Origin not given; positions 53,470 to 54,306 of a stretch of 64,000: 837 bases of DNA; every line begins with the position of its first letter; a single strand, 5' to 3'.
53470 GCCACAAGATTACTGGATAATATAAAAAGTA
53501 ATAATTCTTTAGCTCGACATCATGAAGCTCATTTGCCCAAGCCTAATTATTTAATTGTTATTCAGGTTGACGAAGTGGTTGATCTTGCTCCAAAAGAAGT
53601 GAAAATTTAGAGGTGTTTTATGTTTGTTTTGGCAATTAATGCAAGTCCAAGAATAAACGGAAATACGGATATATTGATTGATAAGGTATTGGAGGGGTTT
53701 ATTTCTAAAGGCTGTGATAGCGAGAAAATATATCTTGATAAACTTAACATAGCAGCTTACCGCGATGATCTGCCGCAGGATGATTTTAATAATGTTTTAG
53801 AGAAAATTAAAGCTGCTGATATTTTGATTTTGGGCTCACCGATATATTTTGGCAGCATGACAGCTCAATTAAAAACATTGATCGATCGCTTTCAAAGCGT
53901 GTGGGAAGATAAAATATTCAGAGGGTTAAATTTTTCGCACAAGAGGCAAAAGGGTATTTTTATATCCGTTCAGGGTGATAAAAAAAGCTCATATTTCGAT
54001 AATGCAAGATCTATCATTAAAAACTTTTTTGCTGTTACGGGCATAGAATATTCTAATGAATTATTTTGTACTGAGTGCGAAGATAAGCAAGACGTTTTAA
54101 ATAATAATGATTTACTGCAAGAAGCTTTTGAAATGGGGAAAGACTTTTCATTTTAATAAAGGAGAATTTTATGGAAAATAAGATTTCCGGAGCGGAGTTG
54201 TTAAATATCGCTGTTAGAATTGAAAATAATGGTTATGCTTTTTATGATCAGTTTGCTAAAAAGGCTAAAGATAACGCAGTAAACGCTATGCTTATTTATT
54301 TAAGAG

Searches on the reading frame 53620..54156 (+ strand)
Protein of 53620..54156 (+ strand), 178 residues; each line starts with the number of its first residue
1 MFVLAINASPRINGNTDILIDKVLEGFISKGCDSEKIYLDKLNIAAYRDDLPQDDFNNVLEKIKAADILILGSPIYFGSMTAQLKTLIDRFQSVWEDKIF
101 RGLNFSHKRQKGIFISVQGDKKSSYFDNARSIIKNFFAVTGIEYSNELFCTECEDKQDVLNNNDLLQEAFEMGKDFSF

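Call 85: search_protein_families(library=pfam, proteins=[window:53620-54156:+], max_evalue=0.00001)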
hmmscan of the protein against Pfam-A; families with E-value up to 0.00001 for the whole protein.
window:53620-54156:+ (178 aa): 2 families
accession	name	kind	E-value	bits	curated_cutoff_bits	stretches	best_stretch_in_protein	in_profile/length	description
PF03358.20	FMN_red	-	5e-23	81.8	24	1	1-107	1-116/152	NADPH-dependent FMN reductase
PF02525.22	Flavodoxin_2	-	3.7e-12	46.8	27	1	2-150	2-175/198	Flavodoxin-like fold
